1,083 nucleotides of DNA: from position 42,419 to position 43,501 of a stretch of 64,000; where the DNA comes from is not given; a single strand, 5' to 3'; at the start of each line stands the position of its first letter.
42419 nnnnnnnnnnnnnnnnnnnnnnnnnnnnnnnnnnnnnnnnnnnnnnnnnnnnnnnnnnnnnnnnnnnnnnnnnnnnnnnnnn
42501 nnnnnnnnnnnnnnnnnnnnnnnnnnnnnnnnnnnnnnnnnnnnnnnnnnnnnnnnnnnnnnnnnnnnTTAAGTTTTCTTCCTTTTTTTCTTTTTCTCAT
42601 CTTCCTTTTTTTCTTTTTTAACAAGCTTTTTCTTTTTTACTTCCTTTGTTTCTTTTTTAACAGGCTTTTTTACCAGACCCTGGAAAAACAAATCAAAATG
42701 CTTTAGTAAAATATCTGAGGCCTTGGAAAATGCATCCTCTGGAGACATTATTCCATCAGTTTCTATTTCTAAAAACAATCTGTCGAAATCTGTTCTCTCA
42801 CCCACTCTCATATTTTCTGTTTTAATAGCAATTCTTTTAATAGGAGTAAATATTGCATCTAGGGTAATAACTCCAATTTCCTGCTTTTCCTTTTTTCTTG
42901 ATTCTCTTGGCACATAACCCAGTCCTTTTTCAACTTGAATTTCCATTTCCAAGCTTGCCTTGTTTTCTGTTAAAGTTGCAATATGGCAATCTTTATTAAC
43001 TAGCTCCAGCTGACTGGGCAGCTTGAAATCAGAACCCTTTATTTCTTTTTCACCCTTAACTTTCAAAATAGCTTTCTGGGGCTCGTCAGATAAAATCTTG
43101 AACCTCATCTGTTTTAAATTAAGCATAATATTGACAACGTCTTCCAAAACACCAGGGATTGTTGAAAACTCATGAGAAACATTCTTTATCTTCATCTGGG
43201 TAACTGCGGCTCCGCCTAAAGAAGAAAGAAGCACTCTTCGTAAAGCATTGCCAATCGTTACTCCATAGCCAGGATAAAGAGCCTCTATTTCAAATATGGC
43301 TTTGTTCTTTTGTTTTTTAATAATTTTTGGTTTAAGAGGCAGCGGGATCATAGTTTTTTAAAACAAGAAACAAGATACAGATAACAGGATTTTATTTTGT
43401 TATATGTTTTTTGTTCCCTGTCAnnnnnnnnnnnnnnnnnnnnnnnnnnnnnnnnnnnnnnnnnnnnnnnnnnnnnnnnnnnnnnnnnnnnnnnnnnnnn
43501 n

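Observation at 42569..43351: RNA polymerase alpha subunit without an alpha-CTD; Lys-rich tail instead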

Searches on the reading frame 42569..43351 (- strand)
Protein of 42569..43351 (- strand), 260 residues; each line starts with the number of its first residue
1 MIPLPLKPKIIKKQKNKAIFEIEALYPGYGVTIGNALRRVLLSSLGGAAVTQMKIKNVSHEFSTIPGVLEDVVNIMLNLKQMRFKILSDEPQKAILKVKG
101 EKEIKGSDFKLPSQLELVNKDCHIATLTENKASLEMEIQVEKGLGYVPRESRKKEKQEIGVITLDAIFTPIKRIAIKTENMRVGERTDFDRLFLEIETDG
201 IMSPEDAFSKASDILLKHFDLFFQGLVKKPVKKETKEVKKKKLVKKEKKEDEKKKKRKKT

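Call 3: search_protein_families(library=pfam, proteins=[window:42569-43351:-], max_evalue=1)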
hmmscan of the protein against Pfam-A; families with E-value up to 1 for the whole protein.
window:42569-43351:- (260 aa): 4 families
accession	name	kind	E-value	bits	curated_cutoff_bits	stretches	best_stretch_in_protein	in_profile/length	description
PF01000.31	RNA_pol_A_bac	-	1.3e-32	113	33.9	1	54-169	2-119/119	RNA polymerase Rpb3/RpoA insert domain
PF01193.29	RNA_pol_L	-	1.1e-20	73.5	24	1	26-219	4-74/74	RNA polymerase Rpb3/Rpb11 dimerisation domain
PF13656.11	RNA_pol_L_2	-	0.031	14.4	27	0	190-220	40-70/75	RNA polymerase Rpb3/Rpb11 dimerisation domain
PF10199.14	Adaptin_binding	-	0.12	13.6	32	0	129-189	29-91/98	Alpha and gamma adaptin binding protein p34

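Call 4: search_protein_families(library=ncbifam, proteins=[window:42569-43351:-], max_evalue=1)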
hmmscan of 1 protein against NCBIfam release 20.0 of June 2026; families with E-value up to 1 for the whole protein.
window:42569-43351:- (260 aa): 10 families
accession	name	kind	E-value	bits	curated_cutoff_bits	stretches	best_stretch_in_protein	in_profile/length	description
NF003519.0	PRK05182.2-5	equivalog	5e-84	282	277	1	12-251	16-246/320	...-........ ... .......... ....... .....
NF003516.0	PRK05182.2-2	equivalog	1.4e-77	261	353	1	9-243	12-246/315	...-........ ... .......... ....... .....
TIGR02027.1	rpoA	equivalog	6.7e-77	258.6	227.8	1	18-255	2-234/298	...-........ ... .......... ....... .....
NF003515.0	PRK05182.2-1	equivalog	3.6e-73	246.6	406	1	13-251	16-245/314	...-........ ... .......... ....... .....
NF003513.0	PRK05182.1-2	equivalog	2.2e-72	243.8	302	1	12-241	21-247/338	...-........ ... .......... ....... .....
NF003517.0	PRK05182.2-3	equivalog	9.5e-66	222.1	356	1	4-243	10-253/344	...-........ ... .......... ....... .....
NF003514.0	PRK05182.1-4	equivalog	8.1e-65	218.6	434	1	14-222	15-222/338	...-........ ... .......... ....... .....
NF003518.0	PRK05182.2-4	equivalog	7.4e-60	202.7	523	1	7-249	6-246/312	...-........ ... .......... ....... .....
NF001988.0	PRK00783.1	equivalog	7.8e-06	25.7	153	1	147-226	183-261/266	DNA-directed RNA polymerase subunit D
NF002233.0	PRK01146.1-1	equivalog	0.015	15.2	79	1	190-217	51-78/92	DNA-directed RNA polymerase subunit L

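Call 5: search_solved_structures(query=window:42569-43351:-, show_alignments=2)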
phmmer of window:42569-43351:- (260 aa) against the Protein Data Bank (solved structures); distinct sequences matched with E-value up to 0.001: 60.
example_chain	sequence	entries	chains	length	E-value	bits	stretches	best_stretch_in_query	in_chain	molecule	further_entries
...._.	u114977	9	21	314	2.6e-56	194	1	19-251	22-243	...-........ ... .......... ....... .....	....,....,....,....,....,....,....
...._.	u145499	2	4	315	4.9e-56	193.1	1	16-245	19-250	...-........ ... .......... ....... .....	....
7l7b_A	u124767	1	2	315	8.5e-56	192.4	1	18-242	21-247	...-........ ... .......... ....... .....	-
8dkc_A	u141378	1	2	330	1.1e-55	192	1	15-226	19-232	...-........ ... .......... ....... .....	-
4oir_A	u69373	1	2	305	1.2e-55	191.9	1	18-225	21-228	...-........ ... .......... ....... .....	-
4mq9_A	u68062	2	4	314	1.3e-55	191.8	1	18-225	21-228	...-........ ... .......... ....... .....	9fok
1iw7_A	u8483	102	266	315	1.3e-55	191.8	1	18-225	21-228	RNA polymerase alpha subunit | DNA-directed RNA polymerase alpha chain | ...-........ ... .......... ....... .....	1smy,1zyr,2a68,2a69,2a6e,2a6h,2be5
9n9p_A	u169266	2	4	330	1.3e-55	191.7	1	17-224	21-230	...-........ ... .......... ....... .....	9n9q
5tjg_A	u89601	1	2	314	9.8e-55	188.9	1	18-225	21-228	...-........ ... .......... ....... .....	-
1l9u_A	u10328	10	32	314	1.4e-54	188.4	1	19-225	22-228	RNA POLYMERASE, ALPHA SUBUNIT | DNA-directed RNA polymerase alpha chain | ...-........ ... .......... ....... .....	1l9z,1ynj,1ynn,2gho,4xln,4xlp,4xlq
1i6v_A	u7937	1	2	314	2e-54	187.9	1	19-228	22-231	DNA-DIRECTED RNA POLYMERASE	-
1hqm_A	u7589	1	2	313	2.3e-54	187.7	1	19-225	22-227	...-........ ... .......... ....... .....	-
7ye1_A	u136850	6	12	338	5.1e-51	176.7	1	15-237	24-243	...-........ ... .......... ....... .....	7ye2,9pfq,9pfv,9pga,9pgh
5tw1_A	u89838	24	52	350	7.9e-51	176.1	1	15-221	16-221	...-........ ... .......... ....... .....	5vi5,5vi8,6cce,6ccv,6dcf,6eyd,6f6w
6fbv_A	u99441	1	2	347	2e-50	174.8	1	15-221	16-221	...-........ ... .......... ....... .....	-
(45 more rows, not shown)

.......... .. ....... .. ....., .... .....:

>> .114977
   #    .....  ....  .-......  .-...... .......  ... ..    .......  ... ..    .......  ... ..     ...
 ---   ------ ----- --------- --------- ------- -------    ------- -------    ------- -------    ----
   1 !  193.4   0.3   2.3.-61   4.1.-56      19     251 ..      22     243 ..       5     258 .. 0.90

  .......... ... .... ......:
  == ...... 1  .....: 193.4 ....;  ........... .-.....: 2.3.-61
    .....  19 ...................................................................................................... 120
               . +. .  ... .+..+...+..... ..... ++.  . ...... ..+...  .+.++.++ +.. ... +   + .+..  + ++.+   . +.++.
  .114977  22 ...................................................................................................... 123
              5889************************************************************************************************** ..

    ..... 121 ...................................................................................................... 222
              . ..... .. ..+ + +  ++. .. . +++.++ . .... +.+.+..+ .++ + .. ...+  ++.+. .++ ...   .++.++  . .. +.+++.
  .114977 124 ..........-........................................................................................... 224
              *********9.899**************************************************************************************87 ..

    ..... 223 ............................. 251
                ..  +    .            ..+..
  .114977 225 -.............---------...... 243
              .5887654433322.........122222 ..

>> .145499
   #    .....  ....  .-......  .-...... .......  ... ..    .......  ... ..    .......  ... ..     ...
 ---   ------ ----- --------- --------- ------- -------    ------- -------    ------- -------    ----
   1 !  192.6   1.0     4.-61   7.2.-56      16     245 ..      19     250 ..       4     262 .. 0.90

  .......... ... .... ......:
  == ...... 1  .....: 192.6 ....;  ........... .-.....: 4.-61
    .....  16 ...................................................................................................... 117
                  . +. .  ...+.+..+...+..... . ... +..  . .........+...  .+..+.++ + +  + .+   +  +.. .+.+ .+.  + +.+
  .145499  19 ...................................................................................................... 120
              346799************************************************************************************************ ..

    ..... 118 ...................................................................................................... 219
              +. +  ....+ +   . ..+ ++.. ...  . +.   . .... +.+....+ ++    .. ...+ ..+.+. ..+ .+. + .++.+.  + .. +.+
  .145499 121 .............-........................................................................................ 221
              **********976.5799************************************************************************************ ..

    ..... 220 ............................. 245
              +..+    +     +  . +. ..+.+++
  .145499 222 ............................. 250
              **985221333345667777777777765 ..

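Call 6: find_homologous_proteins(query=window:42569-43351:-, max_evalue=1e-10)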
Query window:42569-43351:- (260 aa): 7999 proteins with E <= 1e-10 among 8000 candidates; the best 120 are listed.
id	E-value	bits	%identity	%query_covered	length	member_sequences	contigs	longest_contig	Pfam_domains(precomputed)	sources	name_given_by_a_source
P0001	8.4e-158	541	100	100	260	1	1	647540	PF01000.32,PF01193.30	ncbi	ncbi:MAG: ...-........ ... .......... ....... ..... [Candidatus Nealsonbacteria bacterium]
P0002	2.7e-155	533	99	100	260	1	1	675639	PF01000.32,PF01193.30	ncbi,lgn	ncbi:MAG: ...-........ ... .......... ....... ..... [Candidatus Nealsonbacteria bacterium]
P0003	5.7e-146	502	96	87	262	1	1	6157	PF01000.32,PF01193.30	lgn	-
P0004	1.7e-133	461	87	87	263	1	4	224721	PF01000.32,PF01193.30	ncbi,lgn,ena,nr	ncbi:MAG TPA: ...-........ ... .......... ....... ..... [bacterium]|nr:DNA-directed RNA polymerase s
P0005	2.2e-131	455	87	87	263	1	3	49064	PF01000.32,PF01193.30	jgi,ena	-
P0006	2.8e-131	454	86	87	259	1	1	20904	PF01000.32,PF01193.30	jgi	-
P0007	7.9e-131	453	86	87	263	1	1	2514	PF01000.32,PF01193.30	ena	-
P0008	9.4e-131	452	87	87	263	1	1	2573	PF01000.32,PF01193.30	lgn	-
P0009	1.3e-129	449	86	85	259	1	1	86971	PF01000.32,PF01193.30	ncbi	-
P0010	1.9e-127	442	85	88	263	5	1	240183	PF01000.32,PF01193.30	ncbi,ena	-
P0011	1.2e-126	439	84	88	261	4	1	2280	PF01000.32,PF01193.30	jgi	jgi:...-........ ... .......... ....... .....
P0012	1.1e-125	436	85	85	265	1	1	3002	PF01000.32,PF01193.30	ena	-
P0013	1.8e-125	435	85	85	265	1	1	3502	PF01000.32,PF01193.30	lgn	-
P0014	3.3e-123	428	81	91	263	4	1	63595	PF01000.32,PF01193.30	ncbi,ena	-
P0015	4.4e-123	427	83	87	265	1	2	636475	PF01000.32,PF01193.30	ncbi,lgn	-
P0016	4.7e-123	427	84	87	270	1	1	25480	PF01000.32,PF01193.30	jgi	-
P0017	9.4e-122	423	81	89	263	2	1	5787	PF01000.32,PF01193.30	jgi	-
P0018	1.2e-120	419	82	87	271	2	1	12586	PF01000.32,PF01193.30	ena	-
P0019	5.1e-120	417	82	85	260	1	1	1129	PF01000.32,PF01193.30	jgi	-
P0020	3.8e-119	415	78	91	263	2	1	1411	PF01000.32,PF01193.30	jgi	-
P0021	3.5e-118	411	83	85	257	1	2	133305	PF01000.32,PF01193.30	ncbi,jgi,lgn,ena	-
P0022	9.5e-116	403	82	85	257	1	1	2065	PF01000.32,PF01193.30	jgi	jgi:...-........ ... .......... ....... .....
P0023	2.2e-115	402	74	99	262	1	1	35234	PF01000.32,PF01193.30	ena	-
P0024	2.7e-115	402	82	85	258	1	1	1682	PF01000.32,PF01193.30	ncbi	-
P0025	2.9e-115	402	74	93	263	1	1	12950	PF01000.32,PF01193.30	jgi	-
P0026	1.1e-114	400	80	85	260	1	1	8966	PF01000.32,PF01193.30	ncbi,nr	ncbi:MAG: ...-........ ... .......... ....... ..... [Patescibacteria group bacterium]|nr:DNA-directe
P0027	2.4e-114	399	77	88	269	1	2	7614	PF01000.32,PF01193.30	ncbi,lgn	ncbi:MAG: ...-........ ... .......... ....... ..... [Candidatus Paceibacterales bacterium]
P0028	3.0e-114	398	78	86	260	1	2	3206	PF01000.32,PF01193.30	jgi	jgi:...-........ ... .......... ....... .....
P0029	3.4e-114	398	78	85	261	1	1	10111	PF01000.32,PF01193.30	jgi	-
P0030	3.6e-114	398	76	92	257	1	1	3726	PF01000.32,PF01193.30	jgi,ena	-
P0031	4.4e-114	398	76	89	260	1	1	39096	PF01000.32,PF01193.30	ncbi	-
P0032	5.5e-114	398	73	90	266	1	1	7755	PF01000.32,PF01193.30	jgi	-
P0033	6.9e-114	397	79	85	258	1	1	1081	PF01000.32,PF01193.30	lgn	-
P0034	8.4e-114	397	74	92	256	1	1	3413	PF01000.32,PF01193.30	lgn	-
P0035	8.7e-114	397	80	86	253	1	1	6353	PF01000.32,PF01193.30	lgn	-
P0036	9.6e-114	397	79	86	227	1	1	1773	PF01000.32,PF01193.30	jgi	jgi:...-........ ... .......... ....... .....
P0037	1.1e-113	397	72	96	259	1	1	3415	PF01000.32,PF01193.30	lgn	-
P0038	1.1e-113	397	79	86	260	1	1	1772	PF01000.32,PF01193.30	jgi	jgi:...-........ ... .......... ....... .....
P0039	1.2e-113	396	75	95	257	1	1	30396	PF01000.32,PF01193.30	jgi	-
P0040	1.5e-113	396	73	95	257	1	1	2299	PF01000.32,PF01193.30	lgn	-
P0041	1.7e-113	396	74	96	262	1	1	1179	PF01000.32,PF01193.30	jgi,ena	-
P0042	2.0e-113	396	74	92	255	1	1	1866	PF01000.32,PF01193.30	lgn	-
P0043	2.6e-113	395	76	88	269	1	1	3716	PF01000.32,PF01193.30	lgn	-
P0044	2.7e-113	395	73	95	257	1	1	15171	PF01000.32,PF01193.30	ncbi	-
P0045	3.6e-113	395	76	89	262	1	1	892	PF01000.32,PF01193.30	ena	-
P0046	3.8e-113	395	78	86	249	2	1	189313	PF01000.32,PF01193.30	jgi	-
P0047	7.2e-113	394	74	97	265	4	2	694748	PF01000.32,PF01193.30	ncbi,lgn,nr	ncbi:MAG: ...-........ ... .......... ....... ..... [Candidatus Nealsonbacteria bacterium]|nr:MAG: D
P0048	7.3e-113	394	80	86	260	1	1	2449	PF01000.32,PF01193.30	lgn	-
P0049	7.4e-113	394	79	85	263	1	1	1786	PF01000.32,PF01193.30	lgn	-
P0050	1.2e-112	393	75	87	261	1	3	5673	PF01000.32,PF01193.30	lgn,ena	-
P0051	1.3e-112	393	73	95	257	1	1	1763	PF01000.32,PF01193.30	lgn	-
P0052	1.4e-112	393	74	93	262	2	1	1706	PF01000.32,PF01193.30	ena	-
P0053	1.4e-112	393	78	85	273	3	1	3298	PF01000.32,PF01193.30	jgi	-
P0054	1.4e-112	393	74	92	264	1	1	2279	PF01000.32,PF01193.30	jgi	jgi:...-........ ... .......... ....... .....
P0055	1.6e-112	393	76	89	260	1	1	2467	PF01000.32,PF01193.30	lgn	-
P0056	1.6e-112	393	73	95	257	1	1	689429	PF01000.32,PF01193.30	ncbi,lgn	ncbi:MAG: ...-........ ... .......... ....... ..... [Candidatus Nealsonbacteria bacterium]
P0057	1.8e-112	393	78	85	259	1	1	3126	PF01000.32,PF01193.30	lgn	-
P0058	2.5e-112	392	78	86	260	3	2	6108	PF01000.32,PF01193.30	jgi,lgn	-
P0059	2.6e-112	392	76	86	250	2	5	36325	PF01000.32,PF01193.30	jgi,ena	-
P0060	3.9e-112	392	78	85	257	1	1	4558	PF01000.32,PF01193.30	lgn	-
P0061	4.5e-112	391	77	87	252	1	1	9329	PF01000.32,PF01193.30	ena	-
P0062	4.6e-112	391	78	85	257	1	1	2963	PF01000.32,PF01193.30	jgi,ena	-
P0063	5.2e-112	391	71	96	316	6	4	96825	PF01000.32,PF01193.30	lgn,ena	-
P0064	5.8e-112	391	77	85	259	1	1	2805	PF01000.32,PF01193.30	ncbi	-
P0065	7.2e-112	391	77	89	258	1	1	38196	PF01000.32,PF01193.30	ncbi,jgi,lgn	-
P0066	7.5e-112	391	78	85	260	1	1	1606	PF01000.32,PF01193.30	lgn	-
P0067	8.0e-112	391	73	91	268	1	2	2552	PF01000.32,PF01193.30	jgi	-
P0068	9.6e-112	390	77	86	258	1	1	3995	PF01000.32,PF01193.30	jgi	-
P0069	1.2e-111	390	72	82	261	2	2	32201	PF01000.32,PF01193.30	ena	-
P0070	1.5e-111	390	77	85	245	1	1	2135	PF01000.32,PF01193.30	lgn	-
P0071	1.6e-111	390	74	87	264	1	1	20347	PF01000.32,PF01193.30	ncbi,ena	-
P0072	1.6e-111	390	76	87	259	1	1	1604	PF01000.32,PF01193.30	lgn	-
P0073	1.9e-111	389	76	88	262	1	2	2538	PF01000.32,PF01193.30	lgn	-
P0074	2.0e-111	389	77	86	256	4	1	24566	PF01000.32,PF01193.30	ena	-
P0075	2.2e-111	389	76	89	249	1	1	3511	PF01000.32,PF01193.30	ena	-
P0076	2.5e-111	389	77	85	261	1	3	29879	PF01000.32,PF01193.30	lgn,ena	-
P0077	2.7e-111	389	74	90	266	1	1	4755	PF01000.32,PF01193.30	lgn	-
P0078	3.1e-111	389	77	85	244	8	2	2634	PF01000.32,PF01193.30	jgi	jgi:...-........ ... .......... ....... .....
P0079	3.3e-111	389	78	85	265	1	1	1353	PF01000.32,PF01193.30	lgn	-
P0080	3.3e-111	389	77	85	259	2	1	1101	PF01000.32,PF01193.30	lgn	-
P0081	3.3e-111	389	80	85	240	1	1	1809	PF01000.32,PF01193.30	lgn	-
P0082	3.6e-111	388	78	86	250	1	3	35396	PF01000.32,PF01193.30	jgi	jgi:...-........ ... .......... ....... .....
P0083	3.6e-111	388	72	93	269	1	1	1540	PF01000.32,PF01193.30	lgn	-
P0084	4.7e-111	388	79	85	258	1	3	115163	PF01000.32,PF01193.30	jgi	-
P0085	4.9e-111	388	78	88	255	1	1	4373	PF01000.32,PF01193.30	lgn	-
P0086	5.5e-111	388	69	100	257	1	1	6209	PF01000.32,PF01193.30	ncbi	-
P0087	6.4e-111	388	72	93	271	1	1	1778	PF01000.32,PF01193.30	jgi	jgi:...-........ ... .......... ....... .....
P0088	6.5e-111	388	79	80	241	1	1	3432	PF01000.32,PF01193.30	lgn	-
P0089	1.0e-110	387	76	88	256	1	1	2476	PF01000.32,PF01193.30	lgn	-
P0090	1.1e-110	387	77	85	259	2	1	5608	PF01000.32,PF01193.30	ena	-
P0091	1.1e-110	387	71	97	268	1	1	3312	PF01000.32,PF01193.30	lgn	-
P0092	1.2e-110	387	76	85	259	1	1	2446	PF01000.32,PF01193.30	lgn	-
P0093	1.5e-110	386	78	85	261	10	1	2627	PF01000.32,PF01193.30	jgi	-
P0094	1.5e-110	386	74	88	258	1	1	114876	PF01000.32,PF01193.30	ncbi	ncbi:MAG: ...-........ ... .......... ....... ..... [bacterium]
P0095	1.5e-110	386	79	85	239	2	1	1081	PF01000.32,PF01193.30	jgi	jgi:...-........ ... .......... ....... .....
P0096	1.7e-110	386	74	90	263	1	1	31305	PF01000.32,PF01193.30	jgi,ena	-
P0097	1.8e-110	386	79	85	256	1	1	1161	PF01000.32,PF01193.30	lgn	-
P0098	2.2e-110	386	77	85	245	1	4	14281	PF01000.32,PF01193.30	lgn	-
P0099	2.2e-110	386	77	85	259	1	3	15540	PF01000.32,PF01193.30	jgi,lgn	-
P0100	2.9e-110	385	76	86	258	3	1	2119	PF01000.32,PF01193.30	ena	-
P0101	2.9e-110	385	78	85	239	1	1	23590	PF01000.32,PF01193.30,PF13656.12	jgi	jgi:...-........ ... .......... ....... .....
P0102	2.9e-110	385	78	85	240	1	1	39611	PF01000.32,PF01193.30,PF13656.12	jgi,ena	-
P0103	3.2e-110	385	80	85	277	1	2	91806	PF01000.32,PF01193.30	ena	-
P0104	3.9e-110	385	76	85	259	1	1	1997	PF01000.32,PF01193.30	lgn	-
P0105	4.0e-110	385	79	85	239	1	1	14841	PF01000.32,PF01193.30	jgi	jgi:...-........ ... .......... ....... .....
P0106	4.2e-110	385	77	85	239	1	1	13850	PF01000.32,PF01193.30,PF13656.12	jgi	jgi:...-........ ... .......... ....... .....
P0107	4.3e-110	385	79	85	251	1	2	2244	PF01000.32,PF01193.30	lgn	-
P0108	4.7e-110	385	74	91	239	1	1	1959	PF01000.32,PF01193.30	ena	-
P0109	4.7e-110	385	72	96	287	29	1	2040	PF01000.32,PF01193.30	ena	-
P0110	4.8e-110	385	76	88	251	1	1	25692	PF01000.32,PF01193.30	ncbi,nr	ncbi:MAG: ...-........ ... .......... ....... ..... [Patescibacteria group bacterium]|nr:DNA-directe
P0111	4.9e-110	385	78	85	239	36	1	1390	PF01000.32,PF01193.30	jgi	jgi:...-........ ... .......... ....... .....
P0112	5.5e-110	385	78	85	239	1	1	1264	PF01000.32,PF01193.30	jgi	jgi:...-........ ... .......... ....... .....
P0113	6.2e-110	384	78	85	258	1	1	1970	PF01000.32,PF01193.30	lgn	-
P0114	6.5e-110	384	73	93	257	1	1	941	PF01000.32,PF01193.30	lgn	-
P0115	6.7e-110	384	78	85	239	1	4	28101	PF01000.32,PF01193.30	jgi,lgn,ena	-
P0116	7.2e-110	384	73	89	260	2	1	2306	PF01000.32,PF01193.30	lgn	-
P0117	7.4e-110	384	72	96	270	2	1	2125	PF01000.32,PF01193.30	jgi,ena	-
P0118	7.6e-110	384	77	88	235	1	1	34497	PF01000.32,PF01193.30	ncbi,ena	-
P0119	8.3e-110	384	73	96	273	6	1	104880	PF01000.32,PF01193.30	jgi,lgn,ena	-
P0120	8.6e-110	384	76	86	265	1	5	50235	PF01000.32,PF01193.30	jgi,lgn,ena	-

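Call 24: search_protein_representatives(protein=window:42569-43351:-)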
Query: 260 residues. Proteins with E-value up to 0.001 (for the whole library): 8782; up to 1e-10: 5559; up to 1e-30: 1141. The best 150 are listed.
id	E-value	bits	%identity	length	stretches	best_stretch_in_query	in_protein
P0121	3.8e-96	337.5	66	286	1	1-256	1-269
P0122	3.7e-95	334.3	43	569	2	20-247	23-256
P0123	1.1e-86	306.6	59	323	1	2-238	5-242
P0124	1.1e-77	277.2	56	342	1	7-258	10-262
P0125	1.6e-77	276.6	54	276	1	4-255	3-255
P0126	5.1e-76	271.7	40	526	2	12-231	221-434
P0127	1.1e-73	264.0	53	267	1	9-258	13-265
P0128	2.4e-73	262.9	54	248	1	2-218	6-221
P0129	9.5e-72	257.7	50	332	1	2-247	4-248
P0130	1.8e-71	256.8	51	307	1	2-242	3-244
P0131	1.6e-70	253.7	50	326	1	2-243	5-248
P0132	1.6e-70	253.7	53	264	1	4-259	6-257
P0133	5.2e-70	252.0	50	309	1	1-249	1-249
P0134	5.9e-70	251.8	52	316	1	1-239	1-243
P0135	9.0e-70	251.2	54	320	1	13-258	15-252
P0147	5.4e-65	235.6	48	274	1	4-253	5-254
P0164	1.9e-61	224.0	49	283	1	2-256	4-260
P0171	1.4e-59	217.9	46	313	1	9-256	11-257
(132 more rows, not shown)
